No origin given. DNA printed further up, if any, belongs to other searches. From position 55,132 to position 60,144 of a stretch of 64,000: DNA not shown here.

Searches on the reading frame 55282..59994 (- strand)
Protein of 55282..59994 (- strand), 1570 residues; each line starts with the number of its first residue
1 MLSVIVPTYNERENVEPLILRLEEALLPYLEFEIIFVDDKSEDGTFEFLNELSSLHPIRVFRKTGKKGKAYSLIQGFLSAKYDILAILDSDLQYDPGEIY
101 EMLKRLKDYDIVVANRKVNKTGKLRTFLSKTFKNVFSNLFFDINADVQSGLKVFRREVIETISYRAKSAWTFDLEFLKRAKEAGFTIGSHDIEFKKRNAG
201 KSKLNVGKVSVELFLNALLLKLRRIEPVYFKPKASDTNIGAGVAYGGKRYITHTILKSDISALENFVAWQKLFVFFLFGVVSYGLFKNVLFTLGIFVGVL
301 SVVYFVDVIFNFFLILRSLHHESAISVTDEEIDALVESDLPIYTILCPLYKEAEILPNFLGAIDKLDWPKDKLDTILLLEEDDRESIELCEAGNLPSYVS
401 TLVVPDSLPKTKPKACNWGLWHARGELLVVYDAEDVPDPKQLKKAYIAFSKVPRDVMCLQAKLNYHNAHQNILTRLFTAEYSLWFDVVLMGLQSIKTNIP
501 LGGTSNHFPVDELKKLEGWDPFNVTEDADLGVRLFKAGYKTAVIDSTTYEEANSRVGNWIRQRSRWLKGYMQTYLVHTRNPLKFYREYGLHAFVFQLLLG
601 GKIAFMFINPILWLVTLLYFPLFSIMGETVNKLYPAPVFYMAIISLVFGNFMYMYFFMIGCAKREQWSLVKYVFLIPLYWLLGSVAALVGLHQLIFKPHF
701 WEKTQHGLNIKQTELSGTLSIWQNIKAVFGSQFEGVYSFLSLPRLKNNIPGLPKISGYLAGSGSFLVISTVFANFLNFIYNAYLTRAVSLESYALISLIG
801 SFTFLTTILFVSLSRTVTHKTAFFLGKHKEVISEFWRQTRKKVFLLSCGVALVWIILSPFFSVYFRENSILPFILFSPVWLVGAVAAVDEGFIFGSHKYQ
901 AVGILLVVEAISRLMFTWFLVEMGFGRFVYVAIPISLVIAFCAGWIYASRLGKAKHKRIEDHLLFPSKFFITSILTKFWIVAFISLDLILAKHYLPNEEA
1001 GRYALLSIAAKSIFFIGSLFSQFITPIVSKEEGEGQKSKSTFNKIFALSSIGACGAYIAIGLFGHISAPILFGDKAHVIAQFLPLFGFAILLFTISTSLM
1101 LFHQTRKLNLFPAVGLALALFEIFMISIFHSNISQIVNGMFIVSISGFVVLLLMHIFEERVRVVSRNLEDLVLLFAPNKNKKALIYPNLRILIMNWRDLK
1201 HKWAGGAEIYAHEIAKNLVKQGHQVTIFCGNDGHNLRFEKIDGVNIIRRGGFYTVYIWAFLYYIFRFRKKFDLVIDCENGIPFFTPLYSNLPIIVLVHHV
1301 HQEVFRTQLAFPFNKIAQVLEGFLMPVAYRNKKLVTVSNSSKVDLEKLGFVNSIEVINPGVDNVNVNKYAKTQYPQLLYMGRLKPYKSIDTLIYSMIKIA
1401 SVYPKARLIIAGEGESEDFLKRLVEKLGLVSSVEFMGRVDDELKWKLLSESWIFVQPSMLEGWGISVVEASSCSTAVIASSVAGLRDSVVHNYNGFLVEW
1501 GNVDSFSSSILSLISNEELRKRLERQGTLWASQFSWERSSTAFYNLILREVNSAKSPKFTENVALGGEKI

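Call 66: search_protein_families(library=pfam, proteins=[window:55282-59994:-], max_evalue=0.0001)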
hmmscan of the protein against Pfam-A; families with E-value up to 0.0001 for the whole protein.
window:55282-59994:- (1570 aa): 9 families
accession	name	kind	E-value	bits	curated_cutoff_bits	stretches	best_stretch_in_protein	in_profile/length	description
PF00534.26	Glycos_transf_1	-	8.9e-40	136.5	26.4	1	1371-1528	12-170/172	Glycosyl transferases group 1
PF00535.33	Glycos_transf_2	-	1e-35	123.6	23.3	1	3-161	1-166/168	Glycosyl transferase family 2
PF13641.12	Glyco_tranf_2_3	-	3.3e-29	103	27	2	343-568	3-229/230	Glycosyltransferase like family 2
PF13692.12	Glyco_trans_1_4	-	1.2e-27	97.4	27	1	1375-1516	2-142/142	Glycosyl transferases group 1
PF13632.12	Glyco_trans_2_3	-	2.6e-21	76.8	27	1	429-653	3-192/198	Glycosyl transferase family group 2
PF13439.12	Glyco_transf_4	-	4.9e-17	62.9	28.5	1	1205-1362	2-167/170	Glycosyltransferase Family 4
PF13506.12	Glyco_transf_21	-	4.3e-09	36.5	21.7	1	65-140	14-91/174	Glycosyl transferase family 21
PF13579.12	Glyco_trans_4_4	-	1.9e-06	28.7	29.7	1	1205-1349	1-146/158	Glycosyl transferase 4-like domain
PF20706.3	GT4-conflict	-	5.5e-05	22.7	26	1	1353-1487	173-318/385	Family 4 Glycosyltransferase in conflict systems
